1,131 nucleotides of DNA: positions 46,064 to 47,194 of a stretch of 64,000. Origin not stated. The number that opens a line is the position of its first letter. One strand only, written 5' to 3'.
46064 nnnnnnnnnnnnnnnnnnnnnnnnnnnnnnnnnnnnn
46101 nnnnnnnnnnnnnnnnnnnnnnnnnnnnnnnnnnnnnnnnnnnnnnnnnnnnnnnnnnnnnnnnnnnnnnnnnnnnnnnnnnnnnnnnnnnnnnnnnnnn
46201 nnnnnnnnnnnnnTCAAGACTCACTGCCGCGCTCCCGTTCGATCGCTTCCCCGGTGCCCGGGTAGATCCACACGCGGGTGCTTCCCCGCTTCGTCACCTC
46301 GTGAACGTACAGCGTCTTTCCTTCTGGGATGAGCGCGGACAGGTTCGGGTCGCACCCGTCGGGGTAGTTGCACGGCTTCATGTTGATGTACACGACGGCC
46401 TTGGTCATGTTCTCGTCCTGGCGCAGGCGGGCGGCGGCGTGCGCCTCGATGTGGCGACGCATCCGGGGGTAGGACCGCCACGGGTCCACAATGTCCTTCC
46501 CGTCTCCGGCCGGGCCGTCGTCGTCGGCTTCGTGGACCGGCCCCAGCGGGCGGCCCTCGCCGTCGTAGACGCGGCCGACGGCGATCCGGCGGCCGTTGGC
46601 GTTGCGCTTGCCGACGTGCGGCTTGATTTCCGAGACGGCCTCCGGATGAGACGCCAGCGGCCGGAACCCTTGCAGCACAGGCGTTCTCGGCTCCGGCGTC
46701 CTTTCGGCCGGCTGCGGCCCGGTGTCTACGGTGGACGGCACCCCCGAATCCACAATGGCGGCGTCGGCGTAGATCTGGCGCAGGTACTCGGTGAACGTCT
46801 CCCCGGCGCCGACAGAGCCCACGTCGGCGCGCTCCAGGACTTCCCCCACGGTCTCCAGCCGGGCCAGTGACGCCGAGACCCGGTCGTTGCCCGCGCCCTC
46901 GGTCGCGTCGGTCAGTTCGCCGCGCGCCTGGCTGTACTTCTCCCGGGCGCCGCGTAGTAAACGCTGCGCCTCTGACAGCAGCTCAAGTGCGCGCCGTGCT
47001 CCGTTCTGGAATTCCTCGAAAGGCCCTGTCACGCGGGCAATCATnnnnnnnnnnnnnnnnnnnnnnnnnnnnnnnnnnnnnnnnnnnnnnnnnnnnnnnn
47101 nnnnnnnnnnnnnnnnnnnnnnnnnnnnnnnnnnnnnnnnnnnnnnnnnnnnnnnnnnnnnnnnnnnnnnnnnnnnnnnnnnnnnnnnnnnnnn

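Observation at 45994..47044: Prophage-encoded deaminase-fold toxin candidate with a coupled small immunity-like gene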

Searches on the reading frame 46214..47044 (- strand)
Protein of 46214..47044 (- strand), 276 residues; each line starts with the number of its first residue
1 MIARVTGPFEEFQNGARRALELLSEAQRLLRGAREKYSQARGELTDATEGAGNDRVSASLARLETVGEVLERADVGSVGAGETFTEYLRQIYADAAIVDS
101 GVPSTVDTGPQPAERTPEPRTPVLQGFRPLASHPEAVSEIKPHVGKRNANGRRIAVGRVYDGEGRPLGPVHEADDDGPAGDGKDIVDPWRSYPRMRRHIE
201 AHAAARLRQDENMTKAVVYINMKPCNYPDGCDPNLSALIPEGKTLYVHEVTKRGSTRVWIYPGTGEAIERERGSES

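Call 3: search_protein_families(library=pfam, proteins=[window:46214-47044:-], max_evalue=0.1)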
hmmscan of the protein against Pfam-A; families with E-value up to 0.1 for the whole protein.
window:46214-47044:- (276 aa): 1 family
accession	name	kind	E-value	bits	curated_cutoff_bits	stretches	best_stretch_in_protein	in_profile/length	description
PF14428.12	DddA-like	-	5.1e-20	72.2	25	1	133-257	5-130/137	Double-stranded DNA deaminase toxin A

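Call 5: search_solved_structures(query=window:46214-47044:-, max_evalue=1, show_alignments=3)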
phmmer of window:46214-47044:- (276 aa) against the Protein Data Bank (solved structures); distinct sequences matched with E-value up to 1: 0.

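Call 6: search_protein_families(library=ncbifam, proteins=[window:46214-47044:-], max_evalue=0.1)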
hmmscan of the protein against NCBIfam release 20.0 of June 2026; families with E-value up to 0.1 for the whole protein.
window:46214-47044:- (276 aa): 0 families

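Call 7: search_protein_families(library=phrogs, proteins=[window:46214-47044:-], max_evalue=0.01)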
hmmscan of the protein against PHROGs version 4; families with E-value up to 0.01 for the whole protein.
window:46214-47044:- (276 aa): 0 families

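Call 8: find_homologous_proteins(query=window:46214-47044:-)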
Query window:46214-47044:- (276 aa): 3 proteins with E <= 0.001 among 4857 candidates.
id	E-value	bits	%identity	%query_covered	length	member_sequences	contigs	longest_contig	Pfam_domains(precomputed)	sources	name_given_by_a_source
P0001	1.1e-180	617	100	100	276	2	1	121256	PF14428.13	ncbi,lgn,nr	ncbi:hypothetical protein Pen01_60270 [Phytomonospora endophytica]|nr:hypothetical protein Pen01_602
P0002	2.1e-99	351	64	98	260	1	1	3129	PF14428.13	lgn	-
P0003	3.9e-38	150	47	52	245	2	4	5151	PF14428.13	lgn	-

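Call 11: search_solved_structures(query=A1, max_evalue=10, show_alignments=3)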
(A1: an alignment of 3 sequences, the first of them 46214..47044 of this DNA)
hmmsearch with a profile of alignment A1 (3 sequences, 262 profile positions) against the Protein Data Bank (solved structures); distinct sequences matched with E-value up to 10: 1.
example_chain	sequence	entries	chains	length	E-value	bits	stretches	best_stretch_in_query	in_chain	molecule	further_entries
7bqr_A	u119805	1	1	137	4.4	10.4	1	12-106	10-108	Mussoc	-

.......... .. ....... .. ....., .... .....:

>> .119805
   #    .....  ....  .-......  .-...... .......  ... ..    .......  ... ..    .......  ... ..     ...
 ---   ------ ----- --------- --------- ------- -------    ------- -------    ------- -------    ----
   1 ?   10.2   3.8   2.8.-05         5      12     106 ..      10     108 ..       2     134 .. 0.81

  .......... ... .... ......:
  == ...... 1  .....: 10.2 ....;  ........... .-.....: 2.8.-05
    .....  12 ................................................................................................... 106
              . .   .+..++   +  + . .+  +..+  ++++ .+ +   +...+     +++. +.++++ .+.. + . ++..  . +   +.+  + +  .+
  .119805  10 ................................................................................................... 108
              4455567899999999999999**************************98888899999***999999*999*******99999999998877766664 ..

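Call 13: find_encoding_contigs(protein=P0002, flank=10000)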
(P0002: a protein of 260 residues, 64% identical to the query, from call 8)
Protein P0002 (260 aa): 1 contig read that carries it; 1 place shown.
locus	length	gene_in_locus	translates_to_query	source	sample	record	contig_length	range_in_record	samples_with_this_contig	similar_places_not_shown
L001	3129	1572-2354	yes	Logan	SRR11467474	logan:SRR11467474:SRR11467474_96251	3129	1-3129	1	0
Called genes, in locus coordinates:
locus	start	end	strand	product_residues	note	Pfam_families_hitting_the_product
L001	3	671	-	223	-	?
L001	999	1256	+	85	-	-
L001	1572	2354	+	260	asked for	PF14428:SCP1201-like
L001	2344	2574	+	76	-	-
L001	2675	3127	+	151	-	?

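Call 14: find_encoding_contigs(protein=P0003, flank=10000)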
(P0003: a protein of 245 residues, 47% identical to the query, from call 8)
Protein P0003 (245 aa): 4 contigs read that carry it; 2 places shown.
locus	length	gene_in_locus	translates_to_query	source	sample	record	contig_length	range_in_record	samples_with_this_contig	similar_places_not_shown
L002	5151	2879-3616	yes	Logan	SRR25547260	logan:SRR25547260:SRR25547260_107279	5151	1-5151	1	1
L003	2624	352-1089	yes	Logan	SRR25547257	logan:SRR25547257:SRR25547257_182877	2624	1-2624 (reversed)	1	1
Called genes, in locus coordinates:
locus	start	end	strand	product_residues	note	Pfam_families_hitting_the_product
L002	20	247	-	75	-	-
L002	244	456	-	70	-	-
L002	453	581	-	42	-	-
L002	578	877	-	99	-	-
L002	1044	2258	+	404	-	PF13560:HTH_31 (weak)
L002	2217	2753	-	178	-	PF00293:NUDIX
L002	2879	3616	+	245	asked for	PF14428:SCP1201-like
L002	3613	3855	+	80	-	-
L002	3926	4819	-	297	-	PF02498:Bro-N (weak)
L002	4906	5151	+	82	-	?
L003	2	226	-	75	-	?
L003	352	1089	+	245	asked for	PF14428:SCP1201-like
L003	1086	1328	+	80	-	-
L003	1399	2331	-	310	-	PF02498:Bro-N (weak)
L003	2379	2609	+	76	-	-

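Call 19: search_protein_representatives(alignment_id=A1)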
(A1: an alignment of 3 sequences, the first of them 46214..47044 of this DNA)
Query: 3 sequences, 262 profile positions. Proteins with E-value up to 0.001 (for the whole library): 498; up to 1e-10: 121; up to 1e-30: 22. The best 150 are listed.
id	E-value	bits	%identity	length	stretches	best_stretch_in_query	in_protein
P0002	3.3e-141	486.1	-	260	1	1-262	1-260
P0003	5.1e-115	400.3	-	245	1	3-255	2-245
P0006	2.5e-66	240.7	-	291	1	5-254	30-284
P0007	8.1e-63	229.2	-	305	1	10-257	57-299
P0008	2.7e-61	224.2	-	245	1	6-255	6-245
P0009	3.0e-56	207.6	-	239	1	3-255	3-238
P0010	3.6e-54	200.8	-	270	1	2-254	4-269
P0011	2.3e-53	198.2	-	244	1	1-255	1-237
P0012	6.5e-52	193.4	-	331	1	20-255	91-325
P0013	1.4e-45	172.7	-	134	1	116-255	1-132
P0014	4.0e-45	171.2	-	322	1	22-253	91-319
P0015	8.5e-41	157.0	-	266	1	3-255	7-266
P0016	1.2e-40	156.5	-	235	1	45-258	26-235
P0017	4.4e-39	151.4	-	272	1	1-255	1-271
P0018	5.6e-39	151.0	-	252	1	15-255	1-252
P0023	1.4e-32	130.1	-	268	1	6-255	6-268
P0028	6.0e-30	121.4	-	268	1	1-255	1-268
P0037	3.6e-27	112.3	-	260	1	1-255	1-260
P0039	1.2e-26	110.6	-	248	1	20-206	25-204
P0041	4.2e-25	105.5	-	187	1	2-174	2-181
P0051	3.4e-22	96.0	-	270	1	1-255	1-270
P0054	3.6e-21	92.7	-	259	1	1-255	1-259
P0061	1.5e-20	90.6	-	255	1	1-255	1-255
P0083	4.9e-16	75.8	-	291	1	1-240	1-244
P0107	2.5e-12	63.7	-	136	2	1-117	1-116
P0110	3.1e-12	63.3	-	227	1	13-203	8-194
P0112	5.9e-12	62.4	-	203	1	1-180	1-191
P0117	2.0e-11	60.7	-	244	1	1-235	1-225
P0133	2.3e-10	57.2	-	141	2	57-154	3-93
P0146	6.3e-10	55.8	-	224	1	1-109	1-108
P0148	7.3e-10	55.6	-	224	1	1-163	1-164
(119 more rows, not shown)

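Call 22: search_dna_similar(query=window:46214-47044:-, collection=phages, mode=protein, max_evalue=0.001, max_rows=30)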
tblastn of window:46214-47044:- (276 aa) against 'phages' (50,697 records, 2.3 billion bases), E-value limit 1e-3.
No match.

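Call 23: search_dna_similar(query=window:46214-47044:-, collection=plasmids, mode=protein, max_evalue=0.001, max_rows=30)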
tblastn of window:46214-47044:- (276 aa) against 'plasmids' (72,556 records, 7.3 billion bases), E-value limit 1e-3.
No match.

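Call 25: find_homologous_proteins(query=A2, max_evalue=0.00001)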
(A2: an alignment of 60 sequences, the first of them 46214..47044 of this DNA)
Query A2 (60 sequences) (276 aa, profile of the alignment): 6 proteins with E <= 0.00001 among 8000 candidates.
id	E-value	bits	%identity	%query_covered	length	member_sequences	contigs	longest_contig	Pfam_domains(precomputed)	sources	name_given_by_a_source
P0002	2.3e-78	282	64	98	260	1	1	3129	PF14428.13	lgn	-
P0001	4.9e-76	274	100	100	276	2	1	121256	PF14428.13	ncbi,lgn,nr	ncbi:hypothetical protein Pen01_60270 [Phytomonospora endophytica]|nr:hypothetical protein Pen01_602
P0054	3.2e-71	258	33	62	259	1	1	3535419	PF14428.13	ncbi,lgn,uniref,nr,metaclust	ncbi:DddA-like double-stranded DNA deaminase toxin [Haloglycomyces albus]|uniref:DddA-like double-st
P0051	2.3e-70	256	27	81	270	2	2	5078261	PF14428.13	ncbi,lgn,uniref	ncbi:DddA-like double-stranded DNA deaminase toxin [Salininema proteolyticum]|uniref:DddA-like doubl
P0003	6.8e-69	251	47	52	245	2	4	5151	PF14428.13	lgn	-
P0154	2.6e-11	62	40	24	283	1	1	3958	PF14428.13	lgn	-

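Call 29: find_related_loci(query=A3, collection=genome_contigs, flank=10000)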
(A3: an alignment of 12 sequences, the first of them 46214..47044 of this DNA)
Query A3 (276 aa) in genome_contigs; peptide patterns used: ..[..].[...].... (x = any residue, [..] = any of these).
211 stretches matched a pattern; 2 encode a relative of the query (tblastn E <= 1e-3); 2 distinct loci.
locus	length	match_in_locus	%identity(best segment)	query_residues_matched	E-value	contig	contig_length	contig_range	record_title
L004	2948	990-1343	48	127-254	1e-35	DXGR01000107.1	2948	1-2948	MAG TPA_asm: Candidatus Stackebrandtia excrementipullorum isolate ChiHjej8B7-33794 ChiHjej8B7M5__C381119_L2948_SAMN08009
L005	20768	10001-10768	30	28-269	3e-23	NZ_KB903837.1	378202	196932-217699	Longispora albida DSM 44784 A3G1DRAFT_scaffold_7.8, whole genome shotgun sequence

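Call 30: find_related_loci(query=A3, collection=viral_contigs, flank=10000)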
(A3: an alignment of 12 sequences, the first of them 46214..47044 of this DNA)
Query A3 (276 aa) in viral_contigs; peptide patterns used: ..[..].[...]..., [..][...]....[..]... (x = any residue, [..] = any of these).
56 stretches matched a pattern; 1 encode a relative of the query (tblastn E <= 1e-3); 1 distinct loci.
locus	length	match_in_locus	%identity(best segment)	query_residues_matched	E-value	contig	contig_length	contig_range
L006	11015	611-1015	46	127-269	3e-36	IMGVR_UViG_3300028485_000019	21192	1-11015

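Call 34: find_encoding_contigs(protein=P0054, flank=10000, max_places=2)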
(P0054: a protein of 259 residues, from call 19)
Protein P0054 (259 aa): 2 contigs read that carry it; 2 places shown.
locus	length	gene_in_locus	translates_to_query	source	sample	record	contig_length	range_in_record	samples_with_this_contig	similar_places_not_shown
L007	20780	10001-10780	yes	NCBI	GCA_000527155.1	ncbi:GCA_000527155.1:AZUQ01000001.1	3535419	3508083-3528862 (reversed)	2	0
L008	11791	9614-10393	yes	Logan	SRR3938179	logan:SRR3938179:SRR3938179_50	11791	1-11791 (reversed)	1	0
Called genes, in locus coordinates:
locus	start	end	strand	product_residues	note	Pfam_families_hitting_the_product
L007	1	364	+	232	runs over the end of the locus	PF13155:Toprim_2 (weak)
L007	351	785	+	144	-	PF02945:Endonuclease_7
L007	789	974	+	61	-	-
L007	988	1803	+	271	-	PF00149:Metallophos (weak)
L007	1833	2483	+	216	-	-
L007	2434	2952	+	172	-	PF25690:Phage_gp49 (weak)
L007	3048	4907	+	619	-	PF01612:DNA_pol_A_exo1, PF00476:DNA_pol_A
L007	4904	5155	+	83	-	-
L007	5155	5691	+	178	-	PF21448:DNMK (faint)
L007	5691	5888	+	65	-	-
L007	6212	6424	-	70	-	-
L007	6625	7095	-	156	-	PF00293:NUDIX, PF14815:NUDIX_4 (weak)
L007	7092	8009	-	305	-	PF01073:3Beta_HSD (weak), PF01370:Epimerase, PF02719:Polysacc_synt_2, PF04321:RmlD_sub_bind (weak), PF07993:NAD_binding_4 (faint), PF16363:GDP_Man_Dehyd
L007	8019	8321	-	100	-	-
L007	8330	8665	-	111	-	-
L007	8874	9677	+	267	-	PF13560:HTH_31 (weak), PF19054:DUF5753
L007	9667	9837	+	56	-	PF04149:DUF397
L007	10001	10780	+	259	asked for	PF14428:SCP1201-like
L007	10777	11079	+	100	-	-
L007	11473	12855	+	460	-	PF01474:DAHP_synth_2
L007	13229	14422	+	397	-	PF00390:malic, PF03949:Malic_M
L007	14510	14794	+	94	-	-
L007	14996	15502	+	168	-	-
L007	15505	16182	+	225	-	PF04203:Sortase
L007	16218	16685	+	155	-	PF03061:4HBT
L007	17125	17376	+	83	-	-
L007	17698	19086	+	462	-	PF05697:Trigger_N, PF00254:FKBP_C, PF05698:Trigger_C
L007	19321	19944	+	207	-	PF00574:CLP_protease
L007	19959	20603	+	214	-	PF00574:CLP_protease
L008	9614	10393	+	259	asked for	PF14428:SCP1201-like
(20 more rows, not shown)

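Call 35: find_encoding_contigs(protein=P0051, flank=10000, max_places=2)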
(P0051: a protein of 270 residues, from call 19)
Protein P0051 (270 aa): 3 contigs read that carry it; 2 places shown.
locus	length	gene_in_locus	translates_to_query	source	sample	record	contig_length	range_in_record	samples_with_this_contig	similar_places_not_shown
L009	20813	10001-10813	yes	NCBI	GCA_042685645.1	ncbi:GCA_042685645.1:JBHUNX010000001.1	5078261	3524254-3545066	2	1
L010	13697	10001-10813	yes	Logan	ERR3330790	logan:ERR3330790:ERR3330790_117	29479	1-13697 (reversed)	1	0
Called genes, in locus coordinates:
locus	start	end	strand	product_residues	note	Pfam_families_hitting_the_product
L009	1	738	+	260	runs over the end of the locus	-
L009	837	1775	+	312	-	PF08401:ArdcN (faint)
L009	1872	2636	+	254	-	-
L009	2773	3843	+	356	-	-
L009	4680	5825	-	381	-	PF01135:PCMT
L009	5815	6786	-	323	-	PF21068:ATPgraspMvdD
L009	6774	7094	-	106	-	-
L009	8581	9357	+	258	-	PF01381:HTH_3 (weak), PF13560:HTH_31, PF19054:DUF5753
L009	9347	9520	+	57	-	PF04149:DUF397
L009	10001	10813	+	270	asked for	PF14428:SCP1201-like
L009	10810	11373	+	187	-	-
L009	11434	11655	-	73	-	-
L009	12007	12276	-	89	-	-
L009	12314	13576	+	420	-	PF00589:Phage_integrase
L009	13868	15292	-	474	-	PF02366:PMT, PF13231:PMT_2, PF16192:PMT_4TMC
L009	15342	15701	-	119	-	PF01588:tRNA_bind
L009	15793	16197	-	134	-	PF00334:NDK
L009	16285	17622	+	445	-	PF00903:Glyoxalase, PF12681:Glyoxalase_2 (faint), PF22677:Ble-like_N (weak)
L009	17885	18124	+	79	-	-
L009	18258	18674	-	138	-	PF14017:DUF4233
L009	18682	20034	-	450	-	PF08245:Mur_ligase_M, PF02875:Mur_ligase_C, PF27239:FOL3_C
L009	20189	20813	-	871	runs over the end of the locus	PF00133:tRNA-synt_1, PF09334:tRNA-synt_1g, PF13603:tRNA-synt_1_2, PF09334:tRNA-synt_1g, PF00133:tRNA-synt_1, PF08264:Anticodon_1, PF10458:Val_tRNA-synt_C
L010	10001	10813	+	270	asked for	PF14428:SCP1201-like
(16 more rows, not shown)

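Call 48: search_protein_families(library=pfam, proteins=[L009:10810-11373:+, L007:10777-11079:+, L006:1014-1241:+, L002:3613-3855:+, L005:10779-11012:+, L001:2675-3127:+, L001:999-1256:+, L006:1650-2273:-, L006:1328-1657:-, L006:2646-3572:-], max_evalue=0.1)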
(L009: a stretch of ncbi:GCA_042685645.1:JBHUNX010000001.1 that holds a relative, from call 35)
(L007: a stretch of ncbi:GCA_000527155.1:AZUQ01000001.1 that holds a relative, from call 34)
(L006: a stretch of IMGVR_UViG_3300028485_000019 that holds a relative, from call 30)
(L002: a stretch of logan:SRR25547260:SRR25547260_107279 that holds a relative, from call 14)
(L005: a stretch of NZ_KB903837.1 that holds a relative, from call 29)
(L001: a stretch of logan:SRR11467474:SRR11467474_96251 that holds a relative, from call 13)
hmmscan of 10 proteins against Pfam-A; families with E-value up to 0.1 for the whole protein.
L009:10810-11373:+ (187 aa): 1 family
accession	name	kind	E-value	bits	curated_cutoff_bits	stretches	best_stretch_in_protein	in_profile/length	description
PF04149.17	DUF397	-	0.0029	18.2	24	1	125-174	2-53/55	Domain of unknown function (DUF397)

L007:10777-11079:+ (100 aa): 1 family
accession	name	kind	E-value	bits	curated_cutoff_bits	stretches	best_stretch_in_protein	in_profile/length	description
PF11626.13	Rap1_C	-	0.056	13.9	24.2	1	53-87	39-66/84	TRF2-interacting telomeric protein/Rap1 - C terminal domain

L006:1014-1241:+ (75 aa): 0 families

L002:3613-3855:+ (80 aa): 0 families

L005:10779-11012:+ (77 aa): 0 families

L001:2675-3127:+ (151 aa): 2 families
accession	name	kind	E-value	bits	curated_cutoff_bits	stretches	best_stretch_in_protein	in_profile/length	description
PF23931.1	Terminase_6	-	0.0001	23.2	27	1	35-93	7-71/96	Terminase small subunit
PF05119.17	Terminase_4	-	0.097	13.5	24.7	0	70-92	67-89/98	Phage terminase, small subunit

L001:999-1256:+ (85 aa): 0 families

L006:1650-2273:- (207 aa): 1 family
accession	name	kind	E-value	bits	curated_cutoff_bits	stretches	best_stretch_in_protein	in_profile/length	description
PF25311.1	WDGH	-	1.2e-07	32.4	27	1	33-87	45-95/97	WDGH domain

L006:1328-1657:- (109 aa): 0 families

L006:2646-3572:- (308 aa): 0 families

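Call 50: predict_structure(alignment_id=A2)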
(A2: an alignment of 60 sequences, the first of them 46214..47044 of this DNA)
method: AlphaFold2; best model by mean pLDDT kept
length: 276 residues; sequences in the alignment: 60
mean_pLDDT: 90.7   pTM: 0.61
mean pLDDT of the five models: 90.7, 90.3, 90.2, 89.3, 89.3
residues with pLDDT >= 90: 217; 70-90: 32; 50-70: 19; < 50: 8
segments of 3 or more residues with pLDDT < 50: 1-3, 105-107
pLDDT, mean of each block of 10 residues (from residue 1): 65 92 95 95 96 95 94 90 90 73 52 71 96 98 97 98 97 96 96 97 98 98 98 98 98 98 97 57
secondary structure, 60 per line:
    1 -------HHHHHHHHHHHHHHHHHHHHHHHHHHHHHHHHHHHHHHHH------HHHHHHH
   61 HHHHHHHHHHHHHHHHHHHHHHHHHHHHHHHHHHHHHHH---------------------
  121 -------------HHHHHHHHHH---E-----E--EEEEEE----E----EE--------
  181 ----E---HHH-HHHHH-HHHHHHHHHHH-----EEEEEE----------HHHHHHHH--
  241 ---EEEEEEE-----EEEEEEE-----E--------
elements in order: H8-47 H54-99 H134-143 E156-161 H193-197 H199-209 E215-220 H231-238 E244-250 E256-262

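Call 52: fold_search(model_id=the predicted structure, library=pdb)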
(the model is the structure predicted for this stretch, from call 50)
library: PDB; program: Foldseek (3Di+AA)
matches with E <= 10: 509; with E <= 0.001: 0
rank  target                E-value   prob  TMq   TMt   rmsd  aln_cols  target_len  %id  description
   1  5of9_B                3.4e-01  1.00  0.26  0.14   2.0        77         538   13  Crystal structure of human MORC2 (residues 1-603) (released 2018-02-14)
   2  5ofa_A                3.4e-01  0.99  0.25  0.14   2.2        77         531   13  Crystal structure of human MORC2 (residues 1-603) with spinal muscular atrophy mutation T424R (released 2018-02-14)
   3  5ofb_A                4.6e-01  0.99  0.26  0.14   2.3        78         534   13  Crystal structure of human MORC2 (residues 1-603) with spinal muscular atrophy mutation S87L (released 2018-02-14)
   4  9gm7_C                4.6e-01  0.23  0.20  0.14  40.5       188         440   15  MukBEF in a nucleotide-bound state with open neck gate (monomer) (released 2025-03-26)
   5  6dma_A                5.2e-01  0.99  0.24  0.87   1.5        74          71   18  DHD15_closed (released 2018-12-19)
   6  6dma_E                6.2e-01  0.99  0.24  0.89   1.7        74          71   18  DHD15_closed (released 2018-12-19)
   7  6dma_F                6.2e-01  0.99  0.23  0.87   1.7        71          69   20  DHD15_closed (released 2018-12-19)
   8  5fwl_E                6.5e-01  0.89  0.25  0.27  11.5       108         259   18  Atomic cryoEM structure of Hsp90-Cdc37-Cdk4 complex (released 2016-07-06)
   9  5xns_A                7.4e-01  0.20  0.27  0.19  22.1       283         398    8  Crystal structure of the Smc head domain with an extended coiled coil bound to the C-terminal domain of ScpA derived f (released 2017-08-02)
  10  6qpq_C                7.8e-01  0.15  0.28  0.20  23.7       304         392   10  The structure of the cohesin head module elucidates the mechanism of ring opening (released 2020-02-05)
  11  3qku_A                8.8e-01  0.03  0.13  0.10  21.4       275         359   10  Mre11 Rad50 binding domain in complex with Rad50 and AMP-PNP (released 2011-03-30)
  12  4abm_A                9.4e-01  0.41  0.18  0.44   5.2        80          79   16  Crystal Structure of CHMP4B hairpin (released 2012-05-09)
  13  6z0c_D                1.1e+00  0.96  0.27  0.38   2.7        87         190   26  Structure of in silico modelled artificial Maquette-3 protein (released 2021-03-17)
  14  8d9p                  1.1e+00  0.96  0.29  0.40   4.5        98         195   26  De Novo Photosynthetic Reaction Center Protein Equipped with Heme B and Mn(II) cations (released 2022-09-28)
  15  5fwk_E                1.1e+00  0.82  0.24  0.49   6.7       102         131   17  Atomic cryoEM structure of Hsp90-Cdc37-Cdk4 complex (released 2016-07-06)
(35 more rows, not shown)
